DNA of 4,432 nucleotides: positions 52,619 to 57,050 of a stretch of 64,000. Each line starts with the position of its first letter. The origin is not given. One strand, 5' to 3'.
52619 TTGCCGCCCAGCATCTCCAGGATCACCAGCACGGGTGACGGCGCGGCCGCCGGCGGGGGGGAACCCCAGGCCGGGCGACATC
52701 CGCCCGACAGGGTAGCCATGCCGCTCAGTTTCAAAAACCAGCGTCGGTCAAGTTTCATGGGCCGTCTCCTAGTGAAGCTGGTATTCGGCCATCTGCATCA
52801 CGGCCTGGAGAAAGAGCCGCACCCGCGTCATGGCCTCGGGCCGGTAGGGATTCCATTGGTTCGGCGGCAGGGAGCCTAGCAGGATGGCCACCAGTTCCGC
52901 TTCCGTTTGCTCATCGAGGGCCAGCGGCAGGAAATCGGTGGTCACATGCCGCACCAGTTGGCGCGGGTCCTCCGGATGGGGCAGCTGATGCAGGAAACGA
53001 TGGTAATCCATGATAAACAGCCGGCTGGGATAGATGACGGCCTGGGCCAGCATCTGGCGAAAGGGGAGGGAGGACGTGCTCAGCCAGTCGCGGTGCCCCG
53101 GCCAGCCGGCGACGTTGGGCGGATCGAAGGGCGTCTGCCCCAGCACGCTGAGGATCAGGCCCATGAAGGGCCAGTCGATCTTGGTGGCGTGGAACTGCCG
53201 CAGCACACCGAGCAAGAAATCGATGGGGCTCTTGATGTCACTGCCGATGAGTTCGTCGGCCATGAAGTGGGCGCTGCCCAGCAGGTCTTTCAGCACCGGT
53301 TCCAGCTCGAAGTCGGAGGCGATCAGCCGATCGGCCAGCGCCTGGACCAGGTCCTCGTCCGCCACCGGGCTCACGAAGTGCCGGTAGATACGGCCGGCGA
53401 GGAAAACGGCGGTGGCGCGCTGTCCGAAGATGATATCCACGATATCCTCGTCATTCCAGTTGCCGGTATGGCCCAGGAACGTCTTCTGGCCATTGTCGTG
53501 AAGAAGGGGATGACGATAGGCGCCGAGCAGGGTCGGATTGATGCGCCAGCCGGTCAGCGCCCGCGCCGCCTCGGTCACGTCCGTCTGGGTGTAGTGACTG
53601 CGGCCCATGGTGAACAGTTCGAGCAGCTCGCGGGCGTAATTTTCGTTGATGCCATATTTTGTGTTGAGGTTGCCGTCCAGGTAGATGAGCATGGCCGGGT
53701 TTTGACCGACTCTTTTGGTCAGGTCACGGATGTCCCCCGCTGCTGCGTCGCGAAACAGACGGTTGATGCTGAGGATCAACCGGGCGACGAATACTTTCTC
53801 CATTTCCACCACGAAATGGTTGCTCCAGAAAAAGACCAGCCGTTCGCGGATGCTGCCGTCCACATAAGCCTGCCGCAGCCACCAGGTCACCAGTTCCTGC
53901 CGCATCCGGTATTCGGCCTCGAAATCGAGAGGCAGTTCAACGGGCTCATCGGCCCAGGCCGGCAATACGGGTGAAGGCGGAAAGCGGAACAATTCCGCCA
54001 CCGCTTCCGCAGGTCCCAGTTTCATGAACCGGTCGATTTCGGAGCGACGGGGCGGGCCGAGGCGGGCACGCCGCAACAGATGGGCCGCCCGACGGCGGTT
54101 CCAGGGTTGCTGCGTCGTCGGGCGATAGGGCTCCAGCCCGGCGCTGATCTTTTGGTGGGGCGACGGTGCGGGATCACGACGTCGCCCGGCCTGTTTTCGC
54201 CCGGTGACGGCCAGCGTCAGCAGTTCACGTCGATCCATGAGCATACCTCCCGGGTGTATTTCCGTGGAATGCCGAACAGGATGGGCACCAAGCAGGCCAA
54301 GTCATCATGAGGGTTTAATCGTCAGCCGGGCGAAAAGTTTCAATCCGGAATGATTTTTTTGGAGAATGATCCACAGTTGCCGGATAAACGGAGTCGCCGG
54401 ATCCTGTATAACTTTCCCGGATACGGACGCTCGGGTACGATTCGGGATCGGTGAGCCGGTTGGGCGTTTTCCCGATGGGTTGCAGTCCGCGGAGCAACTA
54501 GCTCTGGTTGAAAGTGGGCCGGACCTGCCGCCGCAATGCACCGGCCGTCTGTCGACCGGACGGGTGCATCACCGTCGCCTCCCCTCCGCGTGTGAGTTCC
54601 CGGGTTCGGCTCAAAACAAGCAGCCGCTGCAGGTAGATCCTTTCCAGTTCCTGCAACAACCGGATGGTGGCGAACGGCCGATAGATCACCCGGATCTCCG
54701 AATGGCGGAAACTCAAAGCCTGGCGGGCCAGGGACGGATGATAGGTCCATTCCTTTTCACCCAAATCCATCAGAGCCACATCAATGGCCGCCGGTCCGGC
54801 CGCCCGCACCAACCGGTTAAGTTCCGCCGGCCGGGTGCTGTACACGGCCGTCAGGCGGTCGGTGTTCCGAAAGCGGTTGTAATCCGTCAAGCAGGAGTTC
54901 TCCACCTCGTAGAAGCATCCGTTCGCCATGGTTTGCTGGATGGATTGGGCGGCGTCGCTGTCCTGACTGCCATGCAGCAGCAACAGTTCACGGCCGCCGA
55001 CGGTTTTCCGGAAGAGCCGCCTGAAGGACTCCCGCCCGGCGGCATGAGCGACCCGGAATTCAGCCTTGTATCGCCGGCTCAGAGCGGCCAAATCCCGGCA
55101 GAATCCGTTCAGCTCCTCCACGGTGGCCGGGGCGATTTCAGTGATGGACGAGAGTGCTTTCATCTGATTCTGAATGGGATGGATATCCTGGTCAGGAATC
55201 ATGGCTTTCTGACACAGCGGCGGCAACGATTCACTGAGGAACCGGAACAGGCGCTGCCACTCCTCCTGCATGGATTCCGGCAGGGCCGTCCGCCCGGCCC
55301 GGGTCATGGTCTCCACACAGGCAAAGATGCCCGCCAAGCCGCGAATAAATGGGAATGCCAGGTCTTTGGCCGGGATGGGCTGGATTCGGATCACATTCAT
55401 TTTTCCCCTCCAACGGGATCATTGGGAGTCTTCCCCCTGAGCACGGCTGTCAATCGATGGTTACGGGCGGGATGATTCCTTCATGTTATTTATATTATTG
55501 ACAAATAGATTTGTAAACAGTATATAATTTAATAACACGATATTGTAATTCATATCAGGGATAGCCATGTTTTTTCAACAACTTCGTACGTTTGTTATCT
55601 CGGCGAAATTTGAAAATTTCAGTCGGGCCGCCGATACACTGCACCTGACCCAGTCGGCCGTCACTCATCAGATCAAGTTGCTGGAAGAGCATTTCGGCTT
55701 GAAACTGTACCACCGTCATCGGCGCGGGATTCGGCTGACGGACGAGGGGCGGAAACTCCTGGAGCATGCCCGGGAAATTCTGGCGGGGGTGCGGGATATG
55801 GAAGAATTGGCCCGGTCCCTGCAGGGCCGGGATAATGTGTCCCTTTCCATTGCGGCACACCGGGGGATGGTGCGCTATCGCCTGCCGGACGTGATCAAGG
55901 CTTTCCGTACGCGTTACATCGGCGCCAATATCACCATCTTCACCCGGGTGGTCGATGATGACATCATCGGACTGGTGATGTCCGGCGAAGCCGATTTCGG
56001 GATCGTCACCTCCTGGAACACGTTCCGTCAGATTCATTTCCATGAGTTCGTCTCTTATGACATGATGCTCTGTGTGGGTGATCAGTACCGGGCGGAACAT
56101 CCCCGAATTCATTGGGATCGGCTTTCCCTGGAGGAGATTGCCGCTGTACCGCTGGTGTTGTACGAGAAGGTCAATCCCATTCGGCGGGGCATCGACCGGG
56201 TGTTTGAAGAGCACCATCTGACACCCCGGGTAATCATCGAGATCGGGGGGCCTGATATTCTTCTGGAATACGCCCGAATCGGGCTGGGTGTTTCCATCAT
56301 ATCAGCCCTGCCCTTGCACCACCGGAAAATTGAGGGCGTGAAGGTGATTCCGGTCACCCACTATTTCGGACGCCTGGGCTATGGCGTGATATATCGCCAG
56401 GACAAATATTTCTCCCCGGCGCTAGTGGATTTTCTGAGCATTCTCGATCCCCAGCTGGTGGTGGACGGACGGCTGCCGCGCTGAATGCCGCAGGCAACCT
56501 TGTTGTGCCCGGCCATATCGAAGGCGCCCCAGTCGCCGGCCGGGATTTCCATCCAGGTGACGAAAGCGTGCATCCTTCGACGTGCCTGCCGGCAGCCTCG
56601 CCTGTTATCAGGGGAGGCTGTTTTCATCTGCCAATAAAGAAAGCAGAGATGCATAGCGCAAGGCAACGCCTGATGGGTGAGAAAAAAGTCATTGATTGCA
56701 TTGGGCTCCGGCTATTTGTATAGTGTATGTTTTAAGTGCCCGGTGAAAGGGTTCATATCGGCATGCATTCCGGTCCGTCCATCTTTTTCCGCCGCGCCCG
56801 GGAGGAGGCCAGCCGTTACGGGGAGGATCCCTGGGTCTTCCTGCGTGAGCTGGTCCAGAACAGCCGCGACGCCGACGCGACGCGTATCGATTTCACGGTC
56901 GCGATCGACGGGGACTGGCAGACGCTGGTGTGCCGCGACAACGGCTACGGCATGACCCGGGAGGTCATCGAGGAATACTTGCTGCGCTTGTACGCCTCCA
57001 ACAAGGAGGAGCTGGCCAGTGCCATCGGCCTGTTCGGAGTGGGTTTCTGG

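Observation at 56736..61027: Two-gene module: membrane GHKL (Hsp90/MORC-like) ATPase fused to a transglutaminase-like core, coupled to a degenerate GHKL paralogue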

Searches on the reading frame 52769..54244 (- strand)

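Call 40: search_protein_families(library=pfam, proteins=[window:52769-54244:-], max_evalue=0.001)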
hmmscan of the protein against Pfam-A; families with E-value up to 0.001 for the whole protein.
window:52769-54244:- (491 aa): 1 family
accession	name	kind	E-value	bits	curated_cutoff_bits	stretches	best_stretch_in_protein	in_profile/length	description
PF08811.16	DUF1800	-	3e-97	326.9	26.1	1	55-490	1-419/419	Protein of unknown function (DUF1800)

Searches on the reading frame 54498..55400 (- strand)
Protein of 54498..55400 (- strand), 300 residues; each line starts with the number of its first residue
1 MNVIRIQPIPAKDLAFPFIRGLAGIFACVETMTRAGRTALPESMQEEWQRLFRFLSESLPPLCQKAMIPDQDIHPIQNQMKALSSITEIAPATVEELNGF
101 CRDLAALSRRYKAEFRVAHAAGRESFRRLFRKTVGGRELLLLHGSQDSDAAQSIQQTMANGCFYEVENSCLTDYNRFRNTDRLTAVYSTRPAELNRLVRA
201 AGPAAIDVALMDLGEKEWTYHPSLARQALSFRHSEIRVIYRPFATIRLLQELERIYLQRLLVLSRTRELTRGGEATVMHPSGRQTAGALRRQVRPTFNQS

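Call 3: search_protein_families(library=pfam, proteins=[window:54498-55400:-], max_evalue=0.1)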
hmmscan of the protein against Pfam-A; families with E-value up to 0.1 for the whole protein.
window:54498-55400:- (300 aa): 0 families

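Call 4: search_protein_families(library=ncbifam, proteins=[window:54498-55400:-], max_evalue=0.1)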
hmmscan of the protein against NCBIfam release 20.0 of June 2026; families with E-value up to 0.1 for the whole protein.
window:54498-55400:- (300 aa): 0 families

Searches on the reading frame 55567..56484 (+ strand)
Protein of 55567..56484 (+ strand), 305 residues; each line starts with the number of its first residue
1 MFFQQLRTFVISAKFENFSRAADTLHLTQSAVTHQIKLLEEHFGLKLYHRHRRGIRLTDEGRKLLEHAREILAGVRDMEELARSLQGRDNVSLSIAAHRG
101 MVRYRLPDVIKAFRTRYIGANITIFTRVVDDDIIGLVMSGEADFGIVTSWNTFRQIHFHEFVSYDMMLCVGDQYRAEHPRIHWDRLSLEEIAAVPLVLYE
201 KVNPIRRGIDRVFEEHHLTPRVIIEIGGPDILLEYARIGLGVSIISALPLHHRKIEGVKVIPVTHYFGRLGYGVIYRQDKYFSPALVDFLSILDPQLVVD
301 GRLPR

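Call 3: search_protein_families(library=pfam, proteins=[window:55567-56484:+], max_evalue=0.1)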
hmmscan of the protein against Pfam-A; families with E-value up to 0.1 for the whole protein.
window:55567-56484:+ (305 aa): 3 families
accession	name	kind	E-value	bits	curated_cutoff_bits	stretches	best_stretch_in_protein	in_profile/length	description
PF03466.25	LysR_substrate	-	1.4e-29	103.4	28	1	92-293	7-204/209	LysR substrate binding domain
PF00126.33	HTH_1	-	8.8e-21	74.1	26.6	1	3-62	1-60/60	Bacterial regulatory helix-turn-helix protein, lysR family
PF13556.12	HTH_30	-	0.06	13.6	27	0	14-50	11-47/59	PucR C-terminal helix-turn-helix domain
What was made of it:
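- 55567..56484 (+): LysR-family regulator. A clade-specific neighbour, not part of the conserved core. Pfam HTH_1 + LysR_substrate (call 3).
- Checked: LysR lies at 55567..56484 on the same strand (call 3).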

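Call 4: search_protein_families(library=ncbifam, proteins=[window:55567-56484:+], max_evalue=0.1)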
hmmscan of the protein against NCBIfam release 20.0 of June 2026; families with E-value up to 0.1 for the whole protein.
window:55567-56484:+ (305 aa): 59 families (the best 25 are shown)
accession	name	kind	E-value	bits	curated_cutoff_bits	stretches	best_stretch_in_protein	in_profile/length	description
NF009327.0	PRK12684.1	subfamily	5.6e-43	147.3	402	1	1-297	1-295/313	CysB family HTH-type transcriptional regulator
NF009326.0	PRK12681.1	equivalog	1.2e-38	133.4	436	1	1-298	1-296/324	HTH-type transcriptional regulator CysB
NF040786.1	LysR_Sec_metab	equivalog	1.6e-37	129.1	250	1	1-293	1-294/298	selenium metabolism-associated LysR family transcriptional regulator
TIGR03339.1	phn_lysR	subfamily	3.8e-34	118.2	341.1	1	5-252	1-240/279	aminoethylphosphonate catabolism associated LysR family transcriptional regulator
NF009324.0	PRK12679.1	equivalog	7.9e-32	110.6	491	1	1-268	1-266/316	HTH-type transcriptional regulator Cbl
NF008416.0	PRK11242.1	equivalog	2.5e-30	105.8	277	1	2-293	2-287/300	transcriptional regulator CynR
NF047520.1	trans_act_CidR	equivalog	3.1e-29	102.1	415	1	2-293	2-288/292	cidABC operon transcriptional activator CidR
NF053705.1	TransRegGltCGpos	equivalog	5.7e-28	98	350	1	1-290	1-286/300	glutamate biosynthesis transcriptional regulator GltC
NF008722.0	PRK11716.1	equivalog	1.3e-27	96.6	246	1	3-293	3-290/293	HTH-type transcriptional activator IlvY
TIGR02424.1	TF_pcaQ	equivalog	1.9e-26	92.7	303.8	1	3-219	5-218/300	pca operon transcription factor PcaQ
NF007385.0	PRK09906.1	equivalog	9.8e-25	87.3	356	1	3-298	3-292/296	DNA-binding transcriptional regulator HcaR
NF052633.1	LysR_TF_PsrA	exception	3.3e-24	85.4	540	1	6-281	10-280/297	L-proline-binding transcription factor PsrA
NF008352.0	PRK11139.1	subfamily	1.3e-23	83.6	288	1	4-161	9-160/305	transcriptional regulator GcvA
NF041036.1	decaheme_TF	subfamily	4.5e-23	82.2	210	1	3-153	3-151/301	multiheme cytochrome-associated LysR family transcriptional regulator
NF045775.1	acetoin_reg_AlsR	exception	1.4e-22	80.6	430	1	3-246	3-243/290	acetoin biosynthesis transcriptional regulator AlsR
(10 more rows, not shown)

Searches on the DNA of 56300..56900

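Call 87: search_rna_families(source=window, start=56300, end=56900, threshold=evalue, max_evalue=1)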
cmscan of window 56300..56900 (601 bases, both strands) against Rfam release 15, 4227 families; matches with E-value up to 1: 0.
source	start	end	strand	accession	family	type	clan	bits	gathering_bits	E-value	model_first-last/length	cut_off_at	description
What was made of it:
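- Tried and rejected: No Rfam family was found in 56300-56900 (call 87).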
